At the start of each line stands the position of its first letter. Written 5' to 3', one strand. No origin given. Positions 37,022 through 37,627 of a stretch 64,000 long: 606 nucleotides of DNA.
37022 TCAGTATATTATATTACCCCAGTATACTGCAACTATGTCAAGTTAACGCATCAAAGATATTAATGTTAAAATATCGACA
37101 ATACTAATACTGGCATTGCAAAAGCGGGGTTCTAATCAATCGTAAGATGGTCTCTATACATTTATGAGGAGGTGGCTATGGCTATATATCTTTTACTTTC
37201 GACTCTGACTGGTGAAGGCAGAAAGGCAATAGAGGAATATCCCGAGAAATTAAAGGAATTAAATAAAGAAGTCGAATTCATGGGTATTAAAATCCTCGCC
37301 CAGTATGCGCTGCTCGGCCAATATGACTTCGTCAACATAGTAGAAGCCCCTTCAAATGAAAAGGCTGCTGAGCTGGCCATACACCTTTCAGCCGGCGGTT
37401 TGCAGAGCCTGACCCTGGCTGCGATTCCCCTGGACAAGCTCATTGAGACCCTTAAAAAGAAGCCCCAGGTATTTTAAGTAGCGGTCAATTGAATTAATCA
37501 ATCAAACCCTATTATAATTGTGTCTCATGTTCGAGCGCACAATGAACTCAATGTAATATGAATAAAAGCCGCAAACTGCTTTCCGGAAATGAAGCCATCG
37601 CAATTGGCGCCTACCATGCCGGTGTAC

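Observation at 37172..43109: GYD–iorA–iorB–aminotransferase–acyl-CoA ligase block: candidate arylacetate to aromatic amino acid (or reverse) pathway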

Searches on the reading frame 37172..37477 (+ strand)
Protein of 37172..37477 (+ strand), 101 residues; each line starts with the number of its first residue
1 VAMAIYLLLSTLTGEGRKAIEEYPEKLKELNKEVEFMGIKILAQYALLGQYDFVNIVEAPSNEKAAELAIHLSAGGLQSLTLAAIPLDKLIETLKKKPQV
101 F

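Call 3: search_protein_families(library=pfam, proteins=[window:37172-37477:+])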
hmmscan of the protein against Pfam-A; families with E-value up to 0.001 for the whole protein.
window:37172-37477:+ (101 aa): 1 family
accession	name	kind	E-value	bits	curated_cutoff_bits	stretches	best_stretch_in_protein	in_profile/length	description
PF08734.17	GYD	-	1.5e-21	76.6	31.4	1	6-92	1-89/91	GYD domain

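Call 4: search_protein_families(library=ncbifam, proteins=[window:37172-37477:+])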
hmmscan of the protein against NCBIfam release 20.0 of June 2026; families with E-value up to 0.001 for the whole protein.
window:37172-37477:+ (101 aa): 0 families

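Call 75: find_homologous_proteins(query=window:37178-37474:+, max_evalue=0.00001)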
Query seq(99 aa) (99 aa): 711 proteins with E <= 0.00001 among 748 candidates; the best 120 are listed.
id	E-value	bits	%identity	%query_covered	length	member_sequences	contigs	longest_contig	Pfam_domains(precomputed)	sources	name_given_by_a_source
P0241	2.0e-54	199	100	100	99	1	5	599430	PF08734.18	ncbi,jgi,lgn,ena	jgi:uncharacterized protein with GYD domain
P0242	5.9e-54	198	99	100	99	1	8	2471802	PF08734.18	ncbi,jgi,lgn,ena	ncbi:MAG: GYD domain-containing protein [Dehalococcoidia bacterium]|jgi:uncharacterized protein with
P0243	1.4e-53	196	97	100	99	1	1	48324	PF08734.18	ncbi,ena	-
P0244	1.8e-53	196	97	100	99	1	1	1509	PF08734.18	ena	-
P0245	1.9e-53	196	96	100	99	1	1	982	PF08734.18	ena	-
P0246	4.3e-53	195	95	100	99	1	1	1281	PF08734.18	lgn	-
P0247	4.3e-53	195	95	100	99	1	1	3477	PF08734.18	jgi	-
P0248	4.4e-53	195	95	100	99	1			PF08734.18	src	-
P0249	7.7e-53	194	94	100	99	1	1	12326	PF08734.18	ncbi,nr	ncbi:MAG: GYD domain-containing protein [Chloroflexi bacterium]|nr:GYD domain-containing protein [Ch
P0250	1.0e-52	194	95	100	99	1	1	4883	PF08734.18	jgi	jgi:uncharacterized protein with GYD domain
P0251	1.4e-52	193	94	100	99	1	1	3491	PF08734.18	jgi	jgi:uncharacterized protein with GYD domain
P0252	1.5e-52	193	97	100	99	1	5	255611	PF08734.18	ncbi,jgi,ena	jgi:uncharacterized protein with GYD domain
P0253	2.8e-52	192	94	100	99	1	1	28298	PF08734.18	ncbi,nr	ncbi:MAG: GYD domain-containing protein [Dehalococcoidia bacterium]|nr:GYD domain-containing protein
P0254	6.0e-52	191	93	100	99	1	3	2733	PF08734.18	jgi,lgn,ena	jgi:uncharacterized protein with GYD domain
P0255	6.1e-52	191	92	100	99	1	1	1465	PF08734.18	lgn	-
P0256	6.3e-52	191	96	100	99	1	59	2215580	PF08734.18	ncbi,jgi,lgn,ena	ncbi:MAG: GYD domain-containing protein [Dehalococcoidia bacterium]|jgi:uncharacterized protein with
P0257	1.4e-51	190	92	100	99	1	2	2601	PF08734.18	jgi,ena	-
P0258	1.5e-51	190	92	100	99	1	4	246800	PF08734.18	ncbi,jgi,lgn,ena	ncbi:MAG: GYD domain-containing protein [Dehalococcoidia bacterium]|jgi:uncharacterized protein with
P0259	1.5e-51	190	92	100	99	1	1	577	PF08734.18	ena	-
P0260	2.6e-51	189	92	100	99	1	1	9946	PF08734.18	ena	-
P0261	3.3e-51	189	92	100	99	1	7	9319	PF08734.18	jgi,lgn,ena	jgi:uncharacterized protein with GYD domain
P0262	3.7e-51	189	93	100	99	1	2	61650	PF08734.18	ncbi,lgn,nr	ncbi:MAG: GYD domain-containing protein [Dehalococcoidia bacterium]|nr:GYD domain-containing protein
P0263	4.5e-51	188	91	100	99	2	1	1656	PF08734.18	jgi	jgi:uncharacterized protein with GYD domain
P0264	5.3e-51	188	91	100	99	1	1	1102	PF08734.18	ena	-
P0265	6.0e-51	188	92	100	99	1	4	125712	PF08734.18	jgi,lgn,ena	-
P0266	7.5e-51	188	93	100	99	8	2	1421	PF08734.18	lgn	-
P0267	8.9e-51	187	92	100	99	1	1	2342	PF08734.18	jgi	-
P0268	1.1e-50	187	90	100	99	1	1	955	PF08734.18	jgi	jgi:uncharacterized protein with GYD domain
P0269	1.5e-50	187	91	100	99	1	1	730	PF08734.18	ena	-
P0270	1.7e-50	187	91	100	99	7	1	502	PF08734.18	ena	-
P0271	1.9e-50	186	92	100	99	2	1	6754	PF08734.18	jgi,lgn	jgi:uncharacterized protein with GYD domain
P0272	9.0e-50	184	92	100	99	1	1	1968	PF08734.18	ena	-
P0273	1.1e-49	184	88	100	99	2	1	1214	PF08734.18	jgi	-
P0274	1.4e-49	184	90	100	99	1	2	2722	PF08734.18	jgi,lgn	jgi:uncharacterized protein with GYD domain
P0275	1.5e-49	184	88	100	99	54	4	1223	PF08734.18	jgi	jgi:uncharacterized protein with GYD domain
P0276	1.6e-49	183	91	100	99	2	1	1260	PF08734.18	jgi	jgi:uncharacterized protein with GYD domain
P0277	2.2e-49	183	91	100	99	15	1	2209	PF08734.18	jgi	jgi:uncharacterized protein with GYD domain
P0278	8.9e-49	181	89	100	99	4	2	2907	PF08734.18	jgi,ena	-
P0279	3.3e-48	179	87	100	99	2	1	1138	PF08734.18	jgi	jgi:uncharacterized protein with GYD domain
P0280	3.5e-48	179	88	100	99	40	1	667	PF08734.18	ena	-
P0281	1.2e-47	178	87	100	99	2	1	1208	PF08734.18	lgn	-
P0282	1.6e-47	177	87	100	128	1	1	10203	PF08734.18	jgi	jgi:uncharacterized protein with GYD domain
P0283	1.7e-47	177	87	100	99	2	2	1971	PF08734.18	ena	-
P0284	1.7e-47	177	87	100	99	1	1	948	PF08734.18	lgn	-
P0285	2.4e-47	177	87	100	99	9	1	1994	PF08734.18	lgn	-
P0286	2.7e-47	176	86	100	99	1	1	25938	PF08734.18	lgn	-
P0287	3.1e-47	176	87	100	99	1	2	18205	PF08734.18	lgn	-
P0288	6.1e-47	175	87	100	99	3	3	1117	PF08734.18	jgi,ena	-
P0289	7.3e-47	175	87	100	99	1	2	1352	PF08734.18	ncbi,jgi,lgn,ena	jgi:uncharacterized protein with GYD domain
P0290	8.0e-47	175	86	100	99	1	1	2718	PF08734.18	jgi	jgi:uncharacterized protein with GYD domain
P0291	8.1e-47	175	87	100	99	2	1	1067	PF08734.18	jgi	jgi:uncharacterized protein with GYD domain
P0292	9.9e-47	175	87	100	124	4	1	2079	PF08734.18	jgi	jgi:uncharacterized protein with GYD domain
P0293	6.0e-46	172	85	100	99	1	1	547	PF08734.18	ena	-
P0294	8.9e-46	171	87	95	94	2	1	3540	PF08734.18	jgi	jgi:uncharacterized protein with GYD domain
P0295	2.5e-44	167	82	100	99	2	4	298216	PF08734.18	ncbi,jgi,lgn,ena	jgi:uncharacterized protein with GYD domain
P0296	1.1e-42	162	80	100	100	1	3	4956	PF08734.18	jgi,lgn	-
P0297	7.1e-42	159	79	100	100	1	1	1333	PF08734.18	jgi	jgi:uncharacterized protein with GYD domain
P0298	1.5e-41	158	79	100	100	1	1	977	PF08734.18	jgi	-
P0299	2.4e-41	157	79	98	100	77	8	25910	PF08734.18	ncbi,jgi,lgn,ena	-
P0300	2.6e-41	157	78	100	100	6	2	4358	PF08734.18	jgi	jgi:uncharacterized protein with GYD domain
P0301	2.6e-41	157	78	100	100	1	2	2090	PF08734.18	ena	-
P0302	2.7e-41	157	79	100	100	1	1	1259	PF08734.18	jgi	jgi:uncharacterized protein with GYD domain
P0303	7.9e-41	156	79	100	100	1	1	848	PF08734.18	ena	-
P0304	9.2e-41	155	76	100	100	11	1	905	PF08734.18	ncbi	-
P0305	1.5e-40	155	82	96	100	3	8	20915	PF08734.18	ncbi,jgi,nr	ncbi:MAG: GYD domain-containing protein [Chloroflexi bacterium]|nr:GYD domain-containing protein [Ch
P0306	1.6e-40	155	77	98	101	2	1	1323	PF08734.18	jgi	jgi:uncharacterized protein with GYD domain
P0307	2.1e-40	154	77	88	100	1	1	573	PF08734.18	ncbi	-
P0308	2.9e-40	154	81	96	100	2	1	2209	PF08734.18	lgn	-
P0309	5.3e-40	153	77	100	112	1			PF08734.18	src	-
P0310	6.1e-40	153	80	96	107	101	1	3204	PF08734.18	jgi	jgi:uncharacterized protein with GYD domain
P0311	6.1e-40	153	78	100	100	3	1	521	PF08734.18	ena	-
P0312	6.6e-40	153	80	96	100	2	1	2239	PF08734.18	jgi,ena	-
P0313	8.4e-40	152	80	96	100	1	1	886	PF08734.18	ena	-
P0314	8.8e-40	152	75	100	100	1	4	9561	PF08734.18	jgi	-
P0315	9.1e-40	152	81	96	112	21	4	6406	PF08734.18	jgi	-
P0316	1.2e-39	152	78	100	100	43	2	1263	PF08734.18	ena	-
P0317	1.5e-39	152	77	100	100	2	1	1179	PF08734.18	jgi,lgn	-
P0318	2.1e-39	151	80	96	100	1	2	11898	PF08734.18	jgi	-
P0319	2.1e-39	151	79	96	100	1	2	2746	PF08734.18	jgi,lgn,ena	-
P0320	2.2e-39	151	80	96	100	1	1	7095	PF08734.18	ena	-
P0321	2.2e-39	151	77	100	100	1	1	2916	PF08734.18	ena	-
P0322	2.4e-39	151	78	98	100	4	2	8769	PF08734.18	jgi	-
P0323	2.5e-39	151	79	96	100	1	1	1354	PF08734.18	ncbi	-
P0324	3.3e-39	151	78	96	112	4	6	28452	PF08734.18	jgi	jgi:uncharacterized protein with GYD domain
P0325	3.7e-39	150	78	100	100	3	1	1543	PF08734.18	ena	-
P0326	5.3e-39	150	78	98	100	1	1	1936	PF08734.18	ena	-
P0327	5.5e-39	150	76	100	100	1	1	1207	PF08734.18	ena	-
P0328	5.5e-39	150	78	96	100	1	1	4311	PF08734.18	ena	-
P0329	6.4e-39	150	78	98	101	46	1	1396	PF08734.18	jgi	jgi:uncharacterized protein with GYD domain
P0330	6.6e-39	150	80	96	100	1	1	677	PF08734.18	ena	-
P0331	9.0e-39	149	78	96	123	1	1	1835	PF08734.18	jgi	-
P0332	9.8e-39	149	77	97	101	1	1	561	PF08734.18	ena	-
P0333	1.3e-38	149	78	97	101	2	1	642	PF08734.18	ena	-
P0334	1.5e-38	148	76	98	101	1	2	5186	PF08734.18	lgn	-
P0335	1.5e-38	148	77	100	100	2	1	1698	PF08734.18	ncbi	-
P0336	2.6e-38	148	76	100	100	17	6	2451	PF08734.18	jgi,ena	-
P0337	2.7e-38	148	77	96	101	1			PF08734.18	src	-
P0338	3.5e-38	147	73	88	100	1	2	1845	PF08734.18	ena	-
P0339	4.8e-38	147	76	98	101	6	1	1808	PF08734.18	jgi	jgi:uncharacterized protein with GYD domain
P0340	5.5e-38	147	77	96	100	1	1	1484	PF08734.18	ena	-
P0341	7.0e-38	146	77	97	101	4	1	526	PF08734.18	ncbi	-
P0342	1.5e-37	145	77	96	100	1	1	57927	PF08734.18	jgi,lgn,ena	-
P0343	1.8e-37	145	75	97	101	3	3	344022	PF08734.18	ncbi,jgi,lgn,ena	-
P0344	2.6e-37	144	76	100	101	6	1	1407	PF08734.18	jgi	-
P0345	3.3e-37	144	76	100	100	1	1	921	PF08734.18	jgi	jgi:uncharacterized protein with GYD domain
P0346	4.0e-37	144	73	98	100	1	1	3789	PF08734.18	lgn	-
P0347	5.2e-37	144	77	96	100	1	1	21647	PF08734.18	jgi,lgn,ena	-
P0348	5.8e-37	143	76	96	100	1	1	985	PF08734.18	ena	-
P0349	5.9e-37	143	74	97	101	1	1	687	PF08734.18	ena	-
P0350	6.5e-37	143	71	100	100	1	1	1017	PF08734.18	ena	-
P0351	7.9e-37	143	76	96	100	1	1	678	PF08734.18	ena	-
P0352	8.7e-37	143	73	100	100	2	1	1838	PF08734.18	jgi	jgi:uncharacterized protein with GYD domain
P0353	2.1e-36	142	76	96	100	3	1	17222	PF08734.18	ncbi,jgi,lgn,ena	-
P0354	2.1e-36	142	75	100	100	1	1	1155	PF08734.18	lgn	-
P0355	2.8e-36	141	72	96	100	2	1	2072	PF08734.18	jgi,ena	jgi:uncharacterized protein with GYD domain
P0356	2.9e-36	141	74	96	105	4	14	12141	PF08734.18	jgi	jgi:uncharacterized protein with GYD domain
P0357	4.6e-36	140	76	96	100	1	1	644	PF08734.18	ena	-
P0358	8.3e-36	140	74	95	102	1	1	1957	PF08734.18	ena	-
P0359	1.2e-35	139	80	90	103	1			PF08734.18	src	-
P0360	1.3e-35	139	72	100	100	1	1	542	PF08734.18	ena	-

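Call 76: find_encoding_contigs(protein=P0343, flank=6000, max_places=1)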
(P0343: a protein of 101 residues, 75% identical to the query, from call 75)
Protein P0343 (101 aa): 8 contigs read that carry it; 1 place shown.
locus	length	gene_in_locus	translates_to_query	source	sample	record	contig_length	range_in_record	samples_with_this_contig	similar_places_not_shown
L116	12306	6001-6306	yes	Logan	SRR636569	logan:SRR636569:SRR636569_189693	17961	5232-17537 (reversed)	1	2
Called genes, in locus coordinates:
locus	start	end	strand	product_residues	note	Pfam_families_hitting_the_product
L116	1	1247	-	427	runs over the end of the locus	PF06245:DUF1015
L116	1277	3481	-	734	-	PF18072:FGAR-AT_linker, PF00586:AIRS, PF02769:AIRS_C, PF00586:AIRS, PF02769:AIRS_C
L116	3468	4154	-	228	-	PF13507:GATase_5, PF07685:GATase_3, PF00117:GATase (weak), PF01965:DJ-1_PfpI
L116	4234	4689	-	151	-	PF09424:YqeY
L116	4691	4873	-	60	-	PF01165:Ribosomal_S21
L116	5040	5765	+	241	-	-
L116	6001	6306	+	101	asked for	PF08734:GYD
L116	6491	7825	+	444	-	PF04389:Peptidase_M28 (weak), PF01546:Peptidase_M20, PF07687:M20_dimer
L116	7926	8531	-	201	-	PF06736:TMEM175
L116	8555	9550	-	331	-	PF01012:ETF, PF00766:ETF_alpha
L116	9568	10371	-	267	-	PF01012:ETF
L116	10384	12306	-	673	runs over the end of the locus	PF02665:Nitrate_red_gam (weak), PF12797:Fer4_2 (weak), PF13183:Fer4_8, PF13187:Fer4_9, PF13237:Fer4_10, PF13534:Fer4_17 (weak), PF02754:CCG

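Call 77: find_encoding_contigs(protein=P0295, flank=6000, max_places=1)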
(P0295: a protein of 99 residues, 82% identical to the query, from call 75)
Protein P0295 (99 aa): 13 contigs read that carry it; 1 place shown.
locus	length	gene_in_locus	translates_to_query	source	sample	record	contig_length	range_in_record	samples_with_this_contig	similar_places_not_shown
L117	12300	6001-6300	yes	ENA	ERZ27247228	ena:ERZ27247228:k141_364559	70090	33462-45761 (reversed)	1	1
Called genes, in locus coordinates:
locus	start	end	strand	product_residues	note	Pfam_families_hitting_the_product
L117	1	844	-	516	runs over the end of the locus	PF00501:AMP-binding, PF13193:AMP-binding_C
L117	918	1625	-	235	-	PF02463:SMC_N (faint), PF00005:ABC_tran, PF13401:AAA_22 (weak), PF13304:AAA_21 (faint)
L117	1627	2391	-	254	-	PF00005:ABC_tran, PF13304:AAA_21 (faint), PF12399:BCA_ABC_TP_C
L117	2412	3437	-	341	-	PF02653:BPD_transp_2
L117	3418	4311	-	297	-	PF02653:BPD_transp_2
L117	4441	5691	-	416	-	PF13433:Peripla_BP_5, PF13458:Peripla_BP_6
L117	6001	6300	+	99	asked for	PF08734:GYD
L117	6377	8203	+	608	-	PF01855:POR_N, PF02775:TPP_enzyme_C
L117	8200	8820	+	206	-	PF01558:POR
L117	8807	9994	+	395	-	PF00155:Aminotran_1_2, PF00266:Aminotran_5 (weak)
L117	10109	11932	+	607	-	PF00501:AMP-binding, PF23562:AMP-binding_C_3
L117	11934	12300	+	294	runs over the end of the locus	PF02653:BPD_transp_2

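Call 78: find_encoding_contigs(protein=P0342, flank=6000, max_places=1)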
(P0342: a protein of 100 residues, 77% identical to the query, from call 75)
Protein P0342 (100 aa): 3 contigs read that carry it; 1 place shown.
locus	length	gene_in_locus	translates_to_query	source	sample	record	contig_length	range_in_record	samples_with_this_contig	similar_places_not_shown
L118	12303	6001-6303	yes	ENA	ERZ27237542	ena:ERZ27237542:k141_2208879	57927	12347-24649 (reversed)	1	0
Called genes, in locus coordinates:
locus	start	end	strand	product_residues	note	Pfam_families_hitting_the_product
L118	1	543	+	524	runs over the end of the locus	PF00389:2-Hacid_dh, PF02826:2-Hacid_dh_C, PF19304:PGDH_inter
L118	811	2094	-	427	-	PF06245:DUF1015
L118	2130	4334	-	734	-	PF18072:FGAR-AT_linker, PF00586:AIRS, PF02769:AIRS_C, PF00586:AIRS, PF02769:AIRS_C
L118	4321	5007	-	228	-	PF13507:GATase_5, PF00117:GATase (weak), PF07685:GATase_3, PF01965:DJ-1_PfpI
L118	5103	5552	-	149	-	PF09424:YqeY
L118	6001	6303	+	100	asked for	PF08734:GYD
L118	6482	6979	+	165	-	PF02915:Rubrerythrin, PF21349:RUBY_RBDX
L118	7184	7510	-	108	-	PF09685:MamF_MmsF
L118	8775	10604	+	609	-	PF01855:POR_N, PF02775:TPP_enzyme_C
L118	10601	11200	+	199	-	PF01558:POR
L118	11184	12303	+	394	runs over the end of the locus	PF00155:Aminotran_1_2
